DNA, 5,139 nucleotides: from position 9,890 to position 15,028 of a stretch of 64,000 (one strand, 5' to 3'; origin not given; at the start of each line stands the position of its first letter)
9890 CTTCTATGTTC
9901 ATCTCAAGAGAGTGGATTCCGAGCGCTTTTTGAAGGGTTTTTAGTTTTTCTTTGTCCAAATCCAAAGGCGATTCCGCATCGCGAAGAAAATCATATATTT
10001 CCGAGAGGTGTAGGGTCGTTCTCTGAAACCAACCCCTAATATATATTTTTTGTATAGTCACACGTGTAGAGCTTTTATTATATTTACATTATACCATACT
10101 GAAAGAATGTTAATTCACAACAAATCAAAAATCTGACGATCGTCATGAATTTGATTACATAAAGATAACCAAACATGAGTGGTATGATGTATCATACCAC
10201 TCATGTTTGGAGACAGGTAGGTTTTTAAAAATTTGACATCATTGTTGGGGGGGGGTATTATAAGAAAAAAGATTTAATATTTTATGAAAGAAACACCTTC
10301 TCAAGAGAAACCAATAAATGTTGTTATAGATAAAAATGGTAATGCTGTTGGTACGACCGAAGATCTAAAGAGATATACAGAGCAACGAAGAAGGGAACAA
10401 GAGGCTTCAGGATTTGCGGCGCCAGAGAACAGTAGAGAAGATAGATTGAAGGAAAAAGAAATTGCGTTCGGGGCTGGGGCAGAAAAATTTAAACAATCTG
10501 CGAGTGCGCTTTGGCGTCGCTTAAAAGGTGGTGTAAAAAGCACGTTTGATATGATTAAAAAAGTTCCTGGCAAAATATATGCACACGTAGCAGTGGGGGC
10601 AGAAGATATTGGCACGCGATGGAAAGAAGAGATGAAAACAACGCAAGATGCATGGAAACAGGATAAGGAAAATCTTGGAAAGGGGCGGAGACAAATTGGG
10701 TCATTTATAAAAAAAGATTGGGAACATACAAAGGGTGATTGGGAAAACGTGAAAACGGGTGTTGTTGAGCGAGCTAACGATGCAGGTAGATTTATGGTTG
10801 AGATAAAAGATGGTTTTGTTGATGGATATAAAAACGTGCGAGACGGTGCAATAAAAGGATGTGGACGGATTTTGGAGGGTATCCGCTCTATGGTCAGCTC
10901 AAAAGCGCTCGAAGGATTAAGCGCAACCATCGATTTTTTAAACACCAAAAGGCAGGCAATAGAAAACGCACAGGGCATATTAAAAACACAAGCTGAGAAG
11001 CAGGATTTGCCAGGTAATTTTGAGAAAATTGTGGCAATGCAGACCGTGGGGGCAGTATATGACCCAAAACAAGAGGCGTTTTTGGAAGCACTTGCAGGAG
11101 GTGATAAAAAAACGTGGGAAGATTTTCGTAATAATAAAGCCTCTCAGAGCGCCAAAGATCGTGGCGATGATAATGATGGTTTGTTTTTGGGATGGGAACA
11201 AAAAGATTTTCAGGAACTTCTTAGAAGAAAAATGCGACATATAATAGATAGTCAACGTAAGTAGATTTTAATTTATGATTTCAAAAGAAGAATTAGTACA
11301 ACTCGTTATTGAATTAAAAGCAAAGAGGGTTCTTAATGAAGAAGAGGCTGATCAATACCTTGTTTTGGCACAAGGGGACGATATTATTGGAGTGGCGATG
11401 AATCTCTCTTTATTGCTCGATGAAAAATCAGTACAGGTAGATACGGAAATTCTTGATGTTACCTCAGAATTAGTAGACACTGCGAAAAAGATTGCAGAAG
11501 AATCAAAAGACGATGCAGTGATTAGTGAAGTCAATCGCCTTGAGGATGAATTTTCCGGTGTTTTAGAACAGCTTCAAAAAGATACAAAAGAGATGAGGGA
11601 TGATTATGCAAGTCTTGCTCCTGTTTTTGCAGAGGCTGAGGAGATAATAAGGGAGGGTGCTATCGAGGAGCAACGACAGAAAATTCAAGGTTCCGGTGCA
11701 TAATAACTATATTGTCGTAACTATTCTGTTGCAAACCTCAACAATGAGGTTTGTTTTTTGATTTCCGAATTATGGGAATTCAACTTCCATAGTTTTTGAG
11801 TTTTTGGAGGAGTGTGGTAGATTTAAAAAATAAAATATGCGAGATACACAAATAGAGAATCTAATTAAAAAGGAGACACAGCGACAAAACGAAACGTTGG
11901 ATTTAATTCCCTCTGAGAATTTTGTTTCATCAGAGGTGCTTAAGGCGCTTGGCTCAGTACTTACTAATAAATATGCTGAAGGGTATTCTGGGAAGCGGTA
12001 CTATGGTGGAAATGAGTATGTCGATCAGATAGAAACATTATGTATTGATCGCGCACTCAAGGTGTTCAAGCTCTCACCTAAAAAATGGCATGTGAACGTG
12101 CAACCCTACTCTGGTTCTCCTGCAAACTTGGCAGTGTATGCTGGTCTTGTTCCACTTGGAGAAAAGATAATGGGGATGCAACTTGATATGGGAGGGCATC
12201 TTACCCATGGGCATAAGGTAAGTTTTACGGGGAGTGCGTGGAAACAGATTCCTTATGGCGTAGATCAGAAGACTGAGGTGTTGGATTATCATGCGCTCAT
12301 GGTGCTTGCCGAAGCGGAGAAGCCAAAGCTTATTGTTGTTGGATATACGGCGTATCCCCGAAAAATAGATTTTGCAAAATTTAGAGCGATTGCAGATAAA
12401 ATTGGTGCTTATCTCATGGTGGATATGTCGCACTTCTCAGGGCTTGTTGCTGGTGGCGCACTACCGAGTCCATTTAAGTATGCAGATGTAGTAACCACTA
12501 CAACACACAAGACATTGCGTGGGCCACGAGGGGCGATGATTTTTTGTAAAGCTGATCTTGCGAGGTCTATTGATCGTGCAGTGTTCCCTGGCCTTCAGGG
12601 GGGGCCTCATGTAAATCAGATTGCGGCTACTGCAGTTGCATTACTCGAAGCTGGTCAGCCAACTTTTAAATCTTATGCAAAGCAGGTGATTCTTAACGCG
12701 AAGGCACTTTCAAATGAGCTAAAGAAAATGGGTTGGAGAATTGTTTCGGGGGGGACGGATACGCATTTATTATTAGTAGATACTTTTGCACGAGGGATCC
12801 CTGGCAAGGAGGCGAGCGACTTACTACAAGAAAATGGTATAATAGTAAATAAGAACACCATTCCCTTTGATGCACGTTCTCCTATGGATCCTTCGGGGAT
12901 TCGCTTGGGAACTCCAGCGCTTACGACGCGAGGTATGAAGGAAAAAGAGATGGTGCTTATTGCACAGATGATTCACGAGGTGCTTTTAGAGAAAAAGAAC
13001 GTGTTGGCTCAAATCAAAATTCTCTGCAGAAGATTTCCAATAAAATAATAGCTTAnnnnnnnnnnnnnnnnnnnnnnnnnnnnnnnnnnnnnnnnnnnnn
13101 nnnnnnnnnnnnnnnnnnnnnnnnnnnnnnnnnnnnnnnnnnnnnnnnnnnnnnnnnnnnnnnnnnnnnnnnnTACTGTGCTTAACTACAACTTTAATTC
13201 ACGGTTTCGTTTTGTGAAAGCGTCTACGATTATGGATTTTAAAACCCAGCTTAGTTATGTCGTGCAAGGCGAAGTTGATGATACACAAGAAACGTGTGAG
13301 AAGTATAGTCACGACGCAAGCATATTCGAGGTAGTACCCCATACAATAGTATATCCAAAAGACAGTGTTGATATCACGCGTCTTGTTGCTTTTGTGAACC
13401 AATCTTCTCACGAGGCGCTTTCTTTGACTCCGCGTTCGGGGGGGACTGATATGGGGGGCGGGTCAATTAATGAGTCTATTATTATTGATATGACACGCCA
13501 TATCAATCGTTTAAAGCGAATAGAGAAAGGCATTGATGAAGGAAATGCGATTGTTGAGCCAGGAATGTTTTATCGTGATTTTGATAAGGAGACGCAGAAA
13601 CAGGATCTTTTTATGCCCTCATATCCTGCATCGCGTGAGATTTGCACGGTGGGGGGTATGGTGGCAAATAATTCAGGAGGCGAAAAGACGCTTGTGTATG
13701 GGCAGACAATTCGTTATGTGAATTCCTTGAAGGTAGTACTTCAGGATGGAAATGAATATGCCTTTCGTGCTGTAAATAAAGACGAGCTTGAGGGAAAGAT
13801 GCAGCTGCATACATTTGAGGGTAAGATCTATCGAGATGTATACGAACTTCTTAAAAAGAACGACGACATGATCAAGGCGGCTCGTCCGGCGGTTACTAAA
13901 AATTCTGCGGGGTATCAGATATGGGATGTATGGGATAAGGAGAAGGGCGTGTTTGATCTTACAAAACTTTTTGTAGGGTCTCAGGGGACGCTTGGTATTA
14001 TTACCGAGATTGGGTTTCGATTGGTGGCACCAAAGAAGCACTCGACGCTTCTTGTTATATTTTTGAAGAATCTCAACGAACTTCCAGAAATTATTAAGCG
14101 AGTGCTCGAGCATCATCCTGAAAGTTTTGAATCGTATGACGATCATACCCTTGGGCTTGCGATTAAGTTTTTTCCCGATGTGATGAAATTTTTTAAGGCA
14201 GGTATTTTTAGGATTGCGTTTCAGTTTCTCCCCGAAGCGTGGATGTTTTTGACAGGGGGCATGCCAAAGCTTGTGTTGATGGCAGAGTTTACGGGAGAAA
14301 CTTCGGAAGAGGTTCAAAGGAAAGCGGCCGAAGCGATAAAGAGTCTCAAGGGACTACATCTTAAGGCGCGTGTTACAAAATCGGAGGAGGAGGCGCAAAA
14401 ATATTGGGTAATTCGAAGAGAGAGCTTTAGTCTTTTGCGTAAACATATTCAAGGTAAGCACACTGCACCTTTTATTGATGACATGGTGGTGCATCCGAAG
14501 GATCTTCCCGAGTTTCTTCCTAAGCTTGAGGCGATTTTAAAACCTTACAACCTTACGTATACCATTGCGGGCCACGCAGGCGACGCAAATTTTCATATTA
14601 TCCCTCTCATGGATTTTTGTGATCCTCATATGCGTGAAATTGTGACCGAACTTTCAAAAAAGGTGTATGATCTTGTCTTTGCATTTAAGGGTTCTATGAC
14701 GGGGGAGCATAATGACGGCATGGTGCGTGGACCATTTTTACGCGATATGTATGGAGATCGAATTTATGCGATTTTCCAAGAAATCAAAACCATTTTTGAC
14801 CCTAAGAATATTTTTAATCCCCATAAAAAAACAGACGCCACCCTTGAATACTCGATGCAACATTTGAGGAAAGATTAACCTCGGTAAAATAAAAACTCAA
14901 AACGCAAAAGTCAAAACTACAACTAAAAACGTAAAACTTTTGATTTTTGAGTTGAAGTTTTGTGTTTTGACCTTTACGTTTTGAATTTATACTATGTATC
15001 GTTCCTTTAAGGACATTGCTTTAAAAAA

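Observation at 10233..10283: Consensus sigma-70 promoter whose 17-nt spacer contains a G9 homopolymer: candidate phase-variable expression switch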

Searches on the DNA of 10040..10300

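Call 76: search_rna_families(source=window, start=10040, end=10300, threshold=evalue, max_evalue=1)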
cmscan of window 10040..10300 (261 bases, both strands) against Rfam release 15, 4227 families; matches with E-value up to 1: 11.
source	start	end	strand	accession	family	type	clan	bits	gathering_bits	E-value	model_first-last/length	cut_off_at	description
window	10167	10210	-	RF03601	MIR7993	Gene; miRNA;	-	21.5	100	0.12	1-138/138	no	MIR7993 microRNA precursor family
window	10169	10210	-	RF03762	MIR859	Gene; miRNA;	-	21.3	130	0.088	1-128/128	no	MIR859 microRNA precursor family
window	10170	10209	-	RF04134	MIR7504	Gene; miRNA;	-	21.3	83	0.18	1-124/124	no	MIR7504 microRNA precursor family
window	10089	10229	+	RF02857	30_255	Gene; sRNA;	-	20.2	197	0.48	1-213/213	no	Leptospira sRNA 30_255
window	10166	10213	-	RF03781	mir-4524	Gene; miRNA;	-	18.9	68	0.15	1-84/84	no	mir-4524 microRNA precursor family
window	10169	10212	+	RF03601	MIR7993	Gene; miRNA;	-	18.8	100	0.55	1-138/138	no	MIR7993 microRNA precursor family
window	10169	10210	+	RF03781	mir-4524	Gene; miRNA;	-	18.4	68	0.19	1-84/84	no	mir-4524 microRNA precursor family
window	10169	10210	+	RF04068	mir-3927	Gene; miRNA;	-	18.1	90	0.84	1-85/85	no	mir-3927 microRNA precursor family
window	10173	10206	+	RF00315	snoJ33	Gene; snRNA; snoRNA; CD-box;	-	17.7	45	0.35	1-81/81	no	Small nucleolar RNA J33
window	10166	10213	+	RF00904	mir-392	Gene; miRNA;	-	17.7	62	0.75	1-75/75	no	mir-392 microRNA precursor family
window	10170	10209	-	RF04149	MIR447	Gene; miRNA;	-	16.8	200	0.26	1-236/236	no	MIR447 microRNA precursor family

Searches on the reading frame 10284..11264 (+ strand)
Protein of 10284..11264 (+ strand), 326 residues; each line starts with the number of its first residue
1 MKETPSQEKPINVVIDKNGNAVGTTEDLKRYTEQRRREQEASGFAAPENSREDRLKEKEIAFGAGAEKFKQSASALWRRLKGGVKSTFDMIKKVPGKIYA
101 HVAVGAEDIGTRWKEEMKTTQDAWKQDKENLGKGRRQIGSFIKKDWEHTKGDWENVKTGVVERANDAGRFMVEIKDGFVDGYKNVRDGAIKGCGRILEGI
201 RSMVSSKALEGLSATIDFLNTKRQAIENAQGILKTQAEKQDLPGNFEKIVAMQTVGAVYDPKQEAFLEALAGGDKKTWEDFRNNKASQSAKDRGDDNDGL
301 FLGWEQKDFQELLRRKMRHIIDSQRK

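Call 6: search_protein_families(library=pfam, proteins=[window:10284-11264:+], max_evalue=0.01)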
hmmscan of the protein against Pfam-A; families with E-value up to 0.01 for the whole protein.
window:10284-11264:+ (326 aa): 0 families

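Call 8: find_homologous_proteins(query=window:10284-11264:+)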
Query window:10284-11264:+ (326 aa): 1 proteins with E <= 0.001 among 2185 candidates.
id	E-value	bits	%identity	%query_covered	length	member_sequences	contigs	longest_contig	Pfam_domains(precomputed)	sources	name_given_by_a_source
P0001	9.8e-212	720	100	100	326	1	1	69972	-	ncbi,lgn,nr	ncbi:MAG: hypothetical protein HZA35_02855 [Parcubacteria group bacterium]|nr:hypothetical protein [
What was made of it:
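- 10284..11264 (+): Gene for a 326-aa basic protein rich in K, E and G, predicted to be all-helical. It is an ORFan (NCBI HZA35_02855). Only the protein itself was found among 5.8 billion proteins (call 8).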

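Call 9: find_encoding_contigs(protein=P0001, flank=3000, max_places=10)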
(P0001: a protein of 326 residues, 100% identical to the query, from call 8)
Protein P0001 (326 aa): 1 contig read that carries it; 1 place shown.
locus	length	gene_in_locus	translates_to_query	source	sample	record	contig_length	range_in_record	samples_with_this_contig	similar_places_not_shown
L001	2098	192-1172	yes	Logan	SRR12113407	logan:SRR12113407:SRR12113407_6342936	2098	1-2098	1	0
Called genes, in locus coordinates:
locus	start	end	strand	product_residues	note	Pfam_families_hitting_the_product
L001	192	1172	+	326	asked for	-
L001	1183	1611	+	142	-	-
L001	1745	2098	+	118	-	?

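Call 23: search_protein_families(library=phrogs, proteins=[window:10284-11264:+], max_evalue=1)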
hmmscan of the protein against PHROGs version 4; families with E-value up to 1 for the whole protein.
window:10284-11264:+ (326 aa): 3 families
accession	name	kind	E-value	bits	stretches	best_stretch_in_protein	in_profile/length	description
phrog_17020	-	unknown function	1.5e-05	25.4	1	93-236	63-207/353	-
phrog_167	-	tail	0.00022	20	1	64-201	833-1000/1555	tail length tape measure protein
phrog_22470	-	DNA, RNA and nucleotide metabolism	0.055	13.3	1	152-248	51-143/340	replication protein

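Call 24: search_protein_families(library=ncbifam, proteins=[window:10284-11264:+], max_evalue=1)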
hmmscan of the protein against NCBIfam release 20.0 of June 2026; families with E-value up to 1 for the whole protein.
window:10284-11264:+ (326 aa): 1 family
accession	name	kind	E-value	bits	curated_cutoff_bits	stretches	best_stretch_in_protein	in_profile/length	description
TIGR04527.1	mycoplas_twoTM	subfamily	0.18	11.5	125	1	61-200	26-140/248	MG_279/MG_280 family protein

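Call 30: search_protein_representatives(protein=window:10284-11264:+)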
Query: 326 residues. Proteins with E-value up to 0.001 (for the whole library): 2; up to 1e-10: 1; up to 1e-30: 1. The best 2 are listed.
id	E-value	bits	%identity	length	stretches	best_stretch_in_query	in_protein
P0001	3.1e-212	719.7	100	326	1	1-326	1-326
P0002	3.5e-04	36.2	27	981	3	118-205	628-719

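Call 45: predict_structure(protein=window:10284-11264:+)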
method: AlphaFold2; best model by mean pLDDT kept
length: 326 residues; sequences in the alignment: 1
mean_pLDDT: 45.4   pTM: 0.27
mean pLDDT of the five models: 45.4, 44.2, 40.6, 36.6, 34.3
residues with pLDDT >= 90: 0; 70-90: 3; 50-70: 76; < 50: 247
segments of 3 or more residues with pLDDT < 50: 2-11, 43-49, 54-56, 58-66, 83-88, 90-107, 137-139, 148-227, 229-234, 240-275, 284-304, 306-326
pLDDT, mean of each block of 10 residues (from residue 1): 38 51 66 63 48 49 49 50 49 40 40 55 57 50 46 39 36 41 45 44 37 40 45 48 41 36 42 47 41 38 42 44 40
secondary structure, 60 per line:
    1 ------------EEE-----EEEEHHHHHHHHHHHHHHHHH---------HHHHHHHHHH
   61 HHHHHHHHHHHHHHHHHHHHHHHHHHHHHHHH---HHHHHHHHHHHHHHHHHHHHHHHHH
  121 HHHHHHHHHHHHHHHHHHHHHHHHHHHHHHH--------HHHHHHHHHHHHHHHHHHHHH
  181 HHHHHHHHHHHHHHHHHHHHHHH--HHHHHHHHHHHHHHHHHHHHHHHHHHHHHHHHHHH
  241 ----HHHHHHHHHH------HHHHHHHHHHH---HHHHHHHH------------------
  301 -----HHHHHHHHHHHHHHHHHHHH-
elements in order: E13-15 E21-24 H25-41 H51-92 H96-151 H160-203 H206-240 H245-254 H261-271 H275-282 H306-325
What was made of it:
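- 10284..11264 (+): The AF2 model has pLDDT 45 (call 45).
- Tried and rejected: The single-sequence AF2 model had pLDDT 45, so no fold search was run on it (call 45).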

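Call 58: find_related_loci(query=window:10284-11264:+, collection=viral_contigs, flank=5000)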
Query window:10284-11264:+ (326 aa) in viral_contigs; peptide patterns used: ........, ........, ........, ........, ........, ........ (x = any residue, [..] = any of these).
5 stretches matched a pattern, but none encodes a relative of the query by tblastn (E <= 1e-3).

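Call 87: search_protein_families(library=padloc, proteins=[window:10284-11264:+], max_evalue=0.1)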
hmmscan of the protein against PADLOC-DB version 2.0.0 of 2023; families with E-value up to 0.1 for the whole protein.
window:10284-11264:+ (326 aa): 0 families
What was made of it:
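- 10284..11264 (+): There is no Pfam or PADLOC hit (calls 6, 87).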

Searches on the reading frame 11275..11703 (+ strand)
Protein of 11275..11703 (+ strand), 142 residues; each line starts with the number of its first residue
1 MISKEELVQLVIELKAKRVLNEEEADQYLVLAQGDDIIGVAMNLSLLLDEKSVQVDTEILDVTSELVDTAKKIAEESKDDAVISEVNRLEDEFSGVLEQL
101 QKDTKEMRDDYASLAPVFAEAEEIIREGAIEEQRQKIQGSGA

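Call 6: search_protein_families(library=pfam, proteins=[window:11275-11703:+], max_evalue=0.01)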
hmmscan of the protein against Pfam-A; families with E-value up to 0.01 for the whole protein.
window:11275-11703:+ (142 aa): 0 families

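Call 23: search_protein_families(library=phrogs, proteins=[window:11275-11703:+], max_evalue=1)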
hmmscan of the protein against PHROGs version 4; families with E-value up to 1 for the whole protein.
window:11275-11703:+ (142 aa): 2 families
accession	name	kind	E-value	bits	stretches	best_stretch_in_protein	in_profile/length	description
phrog_5836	-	unknown function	0.0053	15.7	1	30-124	753-845/1071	-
phrog_9685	-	unknown function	0.054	14.5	1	57-101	16-63/73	-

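Call 24: search_protein_families(library=ncbifam, proteins=[window:11275-11703:+], max_evalue=1)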
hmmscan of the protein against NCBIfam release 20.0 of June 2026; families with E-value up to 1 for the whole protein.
window:11275-11703:+ (142 aa): 3 families
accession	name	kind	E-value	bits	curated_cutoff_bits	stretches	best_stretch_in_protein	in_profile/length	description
NF038263.1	prot_phos_SiaA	equivalog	0.025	13.1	700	1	36-123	311-402/658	biofilm regulation protein phosphatase SiaA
NF011817.0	PRK15289.1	equivalog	0.11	12.3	203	1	36-97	4-64/190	chaperone-usher fimbrial major subunit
NF041416.1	halo_CC_star_2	equivalog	0.54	10.8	140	1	50-141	26-111/113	halo-CC-star protein HcsL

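Call 28: find_encoding_contigs(protein=window:11275-11703:+, flank=4000, max_places=10)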
Protein window:11275-11703:+ (142 aa): 1 contig read that carries it; 1 place shown.
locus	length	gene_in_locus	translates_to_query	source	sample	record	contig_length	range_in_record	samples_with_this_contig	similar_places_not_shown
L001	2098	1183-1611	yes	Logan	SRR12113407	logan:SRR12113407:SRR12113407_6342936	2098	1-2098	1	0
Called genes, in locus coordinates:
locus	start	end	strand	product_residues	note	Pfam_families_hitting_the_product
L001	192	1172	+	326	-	-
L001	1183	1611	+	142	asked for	-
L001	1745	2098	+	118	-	?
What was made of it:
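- Tried and rejected: Look-ups of the two cassette proteins returned one Logan contig only (calls 9, 28).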

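Call 59: find_related_loci(query=window:11275-11703:+, collection=viral_contigs, flank=5000)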
Query window:11275-11703:+ (142 aa) in viral_contigs; peptide patterns used: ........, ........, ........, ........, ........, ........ (x = any residue, [..] = any of these).
15 stretches matched a pattern, but none encodes a relative of the query by tblastn (E <= 1e-3).
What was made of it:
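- Tried and rejected: Nothing was found in IMG/VR (calls 58, 59).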

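Call 69: find_homologous_proteins(query=window:11275-11703:+, max_evalue=0.01)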
Query window:11275-11703:+ (142 aa): 1 proteins with E <= 0.01 among 97 candidates.
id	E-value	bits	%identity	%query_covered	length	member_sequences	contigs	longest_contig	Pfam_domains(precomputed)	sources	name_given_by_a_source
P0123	3.6e-76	271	100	100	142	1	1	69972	-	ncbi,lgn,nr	ncbi:MAG: hypothetical protein HZA35_02860 [Parcubacteria group bacterium]|nr:hypothetical protein [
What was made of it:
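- Tried and rejected: The word-indexed search of 5.8 billion proteins found only the proteins themselves (calls 8, 69).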

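Call 87: search_protein_families(library=padloc, proteins=[window:11275-11703:+], max_evalue=0.1)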
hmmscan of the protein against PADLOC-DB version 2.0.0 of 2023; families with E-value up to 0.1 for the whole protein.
window:11275-11703:+ (142 aa): 0 families

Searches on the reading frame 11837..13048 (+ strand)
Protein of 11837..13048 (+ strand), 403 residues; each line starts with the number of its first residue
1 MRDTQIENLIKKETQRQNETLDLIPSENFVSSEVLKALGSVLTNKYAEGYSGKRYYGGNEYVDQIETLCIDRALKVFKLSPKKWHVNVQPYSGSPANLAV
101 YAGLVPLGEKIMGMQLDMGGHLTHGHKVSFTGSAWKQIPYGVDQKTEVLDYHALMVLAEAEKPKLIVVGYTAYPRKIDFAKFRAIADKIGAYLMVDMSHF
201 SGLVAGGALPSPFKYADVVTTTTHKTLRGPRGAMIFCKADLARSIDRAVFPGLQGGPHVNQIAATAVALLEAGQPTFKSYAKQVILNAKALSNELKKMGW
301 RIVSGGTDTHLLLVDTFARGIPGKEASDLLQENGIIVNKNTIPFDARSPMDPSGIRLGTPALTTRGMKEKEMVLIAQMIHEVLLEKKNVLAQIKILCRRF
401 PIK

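Call 6: search_protein_families(library=pfam, proteins=[window:11837-13048:+], max_evalue=0.01)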
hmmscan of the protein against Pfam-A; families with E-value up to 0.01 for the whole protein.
window:11837-13048:+ (403 aa): 2 families
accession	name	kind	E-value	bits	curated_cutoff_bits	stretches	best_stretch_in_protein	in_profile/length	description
PF00464.25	SHMT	-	3.7e-165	549.8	27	1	2-379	4-399/399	Serine hydroxymethyltransferase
PF00155.27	Aminotran_1_2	-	0.00045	20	19.7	1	177-367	163-354/361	Aminotransferase class I and II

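Call 74: find_encoding_contigs(protein=window:11837-13048:+, flank=3000, max_places=10)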
Protein window:11837-13048:+ (403 aa): no gene with exactly this product is on record in the collection.

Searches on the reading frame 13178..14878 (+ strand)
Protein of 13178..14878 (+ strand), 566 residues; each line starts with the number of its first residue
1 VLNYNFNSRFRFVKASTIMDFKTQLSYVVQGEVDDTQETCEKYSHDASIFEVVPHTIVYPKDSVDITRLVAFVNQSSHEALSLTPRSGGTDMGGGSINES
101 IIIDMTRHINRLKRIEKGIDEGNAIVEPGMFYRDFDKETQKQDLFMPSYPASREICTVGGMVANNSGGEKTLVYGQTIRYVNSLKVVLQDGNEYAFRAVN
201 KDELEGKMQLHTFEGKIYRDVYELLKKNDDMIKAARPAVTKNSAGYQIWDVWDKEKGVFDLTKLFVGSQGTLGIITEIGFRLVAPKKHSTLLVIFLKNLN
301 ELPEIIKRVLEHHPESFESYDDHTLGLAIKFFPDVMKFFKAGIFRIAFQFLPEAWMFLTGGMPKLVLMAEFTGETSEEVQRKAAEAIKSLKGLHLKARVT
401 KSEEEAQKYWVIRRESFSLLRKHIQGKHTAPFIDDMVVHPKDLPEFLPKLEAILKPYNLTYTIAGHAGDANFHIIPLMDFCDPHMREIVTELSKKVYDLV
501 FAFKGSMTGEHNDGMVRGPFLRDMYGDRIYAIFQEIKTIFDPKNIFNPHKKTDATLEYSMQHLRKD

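Call 6: search_protein_families(library=pfam, proteins=[window:13178-14878:+], max_evalue=0.01)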
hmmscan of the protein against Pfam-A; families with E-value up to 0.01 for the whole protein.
window:13178-14878:+ (566 aa): 2 families
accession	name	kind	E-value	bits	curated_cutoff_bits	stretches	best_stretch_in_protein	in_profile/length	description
PF02913.24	FAD-oxidase_C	-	1.4e-44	153.1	21.2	1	287-550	3-247/248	FAD linked oxidases, C-terminal domain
PF01565.28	FAD_binding_4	-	4e-25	88.6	26.4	1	54-192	1-134/139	FAD binding domain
